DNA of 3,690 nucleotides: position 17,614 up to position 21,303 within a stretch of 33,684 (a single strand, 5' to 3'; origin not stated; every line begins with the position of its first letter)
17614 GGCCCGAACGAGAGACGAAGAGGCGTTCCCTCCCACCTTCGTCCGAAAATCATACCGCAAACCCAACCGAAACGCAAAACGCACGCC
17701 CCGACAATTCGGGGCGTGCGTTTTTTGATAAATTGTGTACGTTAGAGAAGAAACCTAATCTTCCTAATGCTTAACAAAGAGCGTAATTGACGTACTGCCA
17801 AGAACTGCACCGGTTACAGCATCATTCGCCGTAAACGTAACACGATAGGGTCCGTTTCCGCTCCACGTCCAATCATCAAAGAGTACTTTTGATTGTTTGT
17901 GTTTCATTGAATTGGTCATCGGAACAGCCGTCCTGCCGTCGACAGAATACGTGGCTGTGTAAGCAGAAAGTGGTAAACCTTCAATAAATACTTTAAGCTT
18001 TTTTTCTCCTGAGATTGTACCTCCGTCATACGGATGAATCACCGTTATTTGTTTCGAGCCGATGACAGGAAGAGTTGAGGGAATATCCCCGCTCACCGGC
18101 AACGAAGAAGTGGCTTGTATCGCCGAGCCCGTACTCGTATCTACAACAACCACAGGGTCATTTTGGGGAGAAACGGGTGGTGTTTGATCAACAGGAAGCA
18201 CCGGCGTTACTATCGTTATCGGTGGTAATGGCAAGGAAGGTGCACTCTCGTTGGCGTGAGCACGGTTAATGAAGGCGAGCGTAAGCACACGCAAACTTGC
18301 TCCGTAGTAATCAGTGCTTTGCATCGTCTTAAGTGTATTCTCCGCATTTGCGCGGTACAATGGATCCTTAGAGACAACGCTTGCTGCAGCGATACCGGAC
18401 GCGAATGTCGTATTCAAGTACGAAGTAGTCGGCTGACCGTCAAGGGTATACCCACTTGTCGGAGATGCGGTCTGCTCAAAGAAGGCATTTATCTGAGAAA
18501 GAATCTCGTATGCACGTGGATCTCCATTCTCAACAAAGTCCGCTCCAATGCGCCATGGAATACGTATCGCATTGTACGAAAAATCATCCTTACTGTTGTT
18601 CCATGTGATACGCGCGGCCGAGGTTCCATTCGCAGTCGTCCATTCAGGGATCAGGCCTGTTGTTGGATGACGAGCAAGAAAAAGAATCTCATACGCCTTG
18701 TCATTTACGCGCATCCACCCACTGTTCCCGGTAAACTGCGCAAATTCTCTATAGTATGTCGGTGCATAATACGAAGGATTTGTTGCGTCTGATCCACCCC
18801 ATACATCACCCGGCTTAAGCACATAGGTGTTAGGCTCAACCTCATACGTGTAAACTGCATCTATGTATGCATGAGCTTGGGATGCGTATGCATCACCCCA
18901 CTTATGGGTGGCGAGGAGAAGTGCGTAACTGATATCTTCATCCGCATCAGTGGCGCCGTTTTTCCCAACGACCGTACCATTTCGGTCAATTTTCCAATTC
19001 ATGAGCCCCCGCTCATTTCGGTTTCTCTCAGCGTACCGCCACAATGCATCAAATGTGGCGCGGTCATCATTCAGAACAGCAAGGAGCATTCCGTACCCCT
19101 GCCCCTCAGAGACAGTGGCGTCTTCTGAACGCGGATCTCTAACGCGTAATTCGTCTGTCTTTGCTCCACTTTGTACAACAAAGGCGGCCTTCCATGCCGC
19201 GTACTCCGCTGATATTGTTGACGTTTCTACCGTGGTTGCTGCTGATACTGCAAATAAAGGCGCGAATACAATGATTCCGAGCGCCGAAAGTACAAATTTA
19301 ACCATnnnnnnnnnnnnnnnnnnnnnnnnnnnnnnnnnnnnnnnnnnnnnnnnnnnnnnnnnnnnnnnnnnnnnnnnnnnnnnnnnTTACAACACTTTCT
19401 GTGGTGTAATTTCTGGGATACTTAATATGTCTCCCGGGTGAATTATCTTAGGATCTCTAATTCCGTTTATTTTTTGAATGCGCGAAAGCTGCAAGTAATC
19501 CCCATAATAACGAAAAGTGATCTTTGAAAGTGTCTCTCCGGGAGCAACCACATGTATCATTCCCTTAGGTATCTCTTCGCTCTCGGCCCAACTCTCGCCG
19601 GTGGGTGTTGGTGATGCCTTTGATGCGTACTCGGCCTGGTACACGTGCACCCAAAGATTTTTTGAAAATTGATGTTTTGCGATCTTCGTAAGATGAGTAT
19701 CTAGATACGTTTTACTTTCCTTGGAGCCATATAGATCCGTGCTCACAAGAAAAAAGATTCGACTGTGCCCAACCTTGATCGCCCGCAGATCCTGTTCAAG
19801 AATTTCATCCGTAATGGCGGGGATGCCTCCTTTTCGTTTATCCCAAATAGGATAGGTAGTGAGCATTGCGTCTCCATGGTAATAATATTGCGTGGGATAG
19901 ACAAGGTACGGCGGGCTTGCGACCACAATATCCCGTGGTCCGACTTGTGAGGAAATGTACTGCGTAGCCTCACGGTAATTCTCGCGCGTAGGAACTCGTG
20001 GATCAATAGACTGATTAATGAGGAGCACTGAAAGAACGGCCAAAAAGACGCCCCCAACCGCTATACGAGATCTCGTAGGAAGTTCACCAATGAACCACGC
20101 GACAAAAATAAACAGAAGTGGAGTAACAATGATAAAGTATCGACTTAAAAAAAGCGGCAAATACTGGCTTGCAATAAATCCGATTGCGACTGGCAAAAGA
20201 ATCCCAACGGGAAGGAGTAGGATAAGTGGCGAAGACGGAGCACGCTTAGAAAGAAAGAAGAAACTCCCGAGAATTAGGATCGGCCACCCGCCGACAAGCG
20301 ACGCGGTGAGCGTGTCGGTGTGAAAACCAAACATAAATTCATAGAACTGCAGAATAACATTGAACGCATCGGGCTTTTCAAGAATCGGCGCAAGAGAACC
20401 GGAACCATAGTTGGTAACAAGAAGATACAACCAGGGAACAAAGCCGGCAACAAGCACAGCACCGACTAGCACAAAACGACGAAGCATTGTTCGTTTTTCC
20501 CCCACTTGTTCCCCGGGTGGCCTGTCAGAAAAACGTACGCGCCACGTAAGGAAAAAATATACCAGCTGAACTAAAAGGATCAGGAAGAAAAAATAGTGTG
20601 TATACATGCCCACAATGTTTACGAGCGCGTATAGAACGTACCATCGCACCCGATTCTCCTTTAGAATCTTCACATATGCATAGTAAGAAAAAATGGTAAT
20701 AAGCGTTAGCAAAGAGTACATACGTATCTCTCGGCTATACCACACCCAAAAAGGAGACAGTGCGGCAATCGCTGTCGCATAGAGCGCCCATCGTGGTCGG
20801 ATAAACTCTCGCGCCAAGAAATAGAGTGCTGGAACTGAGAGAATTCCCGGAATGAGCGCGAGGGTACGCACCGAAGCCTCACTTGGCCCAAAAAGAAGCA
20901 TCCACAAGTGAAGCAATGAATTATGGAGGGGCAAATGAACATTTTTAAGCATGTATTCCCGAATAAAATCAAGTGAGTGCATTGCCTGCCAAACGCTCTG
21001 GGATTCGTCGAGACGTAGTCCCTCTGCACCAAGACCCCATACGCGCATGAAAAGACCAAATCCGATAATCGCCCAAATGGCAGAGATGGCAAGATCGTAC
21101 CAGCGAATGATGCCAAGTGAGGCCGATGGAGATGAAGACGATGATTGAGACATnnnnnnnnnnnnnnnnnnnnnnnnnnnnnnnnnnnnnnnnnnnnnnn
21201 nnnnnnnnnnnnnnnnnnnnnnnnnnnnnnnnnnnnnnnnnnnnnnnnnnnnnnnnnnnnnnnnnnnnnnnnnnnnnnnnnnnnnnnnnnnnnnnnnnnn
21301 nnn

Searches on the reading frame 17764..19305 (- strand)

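Call 91: search_protein_families(library=pfam, proteins=[window:17764-19305:-], max_evalue=0.00001)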
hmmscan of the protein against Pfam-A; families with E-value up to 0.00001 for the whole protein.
window:17764-19305:- (513 aa): 1 family
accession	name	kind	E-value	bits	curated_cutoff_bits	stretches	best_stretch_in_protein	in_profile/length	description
PF01270.23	Glyco_hydro_8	-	1.2e-63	215.7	24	1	17-344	16-337/341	Glycosyl hydrolases family 8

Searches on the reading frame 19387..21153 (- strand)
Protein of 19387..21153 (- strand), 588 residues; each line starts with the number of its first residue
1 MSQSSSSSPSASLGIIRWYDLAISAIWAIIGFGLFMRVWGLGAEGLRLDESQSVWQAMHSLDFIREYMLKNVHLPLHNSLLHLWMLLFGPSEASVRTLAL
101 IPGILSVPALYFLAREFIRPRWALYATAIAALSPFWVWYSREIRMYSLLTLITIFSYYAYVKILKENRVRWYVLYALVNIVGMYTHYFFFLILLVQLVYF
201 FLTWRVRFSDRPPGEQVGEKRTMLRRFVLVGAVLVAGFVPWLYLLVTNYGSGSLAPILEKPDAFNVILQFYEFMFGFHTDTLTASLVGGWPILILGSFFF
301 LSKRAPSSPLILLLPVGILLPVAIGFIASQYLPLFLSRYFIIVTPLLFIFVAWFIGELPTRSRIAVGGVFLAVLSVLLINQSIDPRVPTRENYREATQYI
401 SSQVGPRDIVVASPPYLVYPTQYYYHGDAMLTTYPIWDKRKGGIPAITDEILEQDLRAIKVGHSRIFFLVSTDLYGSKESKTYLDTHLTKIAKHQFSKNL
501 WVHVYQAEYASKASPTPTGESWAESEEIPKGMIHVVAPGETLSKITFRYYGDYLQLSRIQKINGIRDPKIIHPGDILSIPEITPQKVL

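Call 91: search_protein_families(library=pfam, proteins=[window:19387-21153:-], max_evalue=0.00001)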
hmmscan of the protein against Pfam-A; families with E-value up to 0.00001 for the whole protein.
window:19387-21153:- (588 aa): 2 families
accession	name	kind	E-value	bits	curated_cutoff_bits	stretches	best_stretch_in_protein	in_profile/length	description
PF13231.12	PMT_2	-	1.6e-15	58.1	26.1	1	75-209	4-139/160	Dolichyl-phosphate-mannose-protein mannosyltransferase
PF01476.26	LysM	-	7.3e-08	32.7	20.9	1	534-580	1-43/43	LysM domain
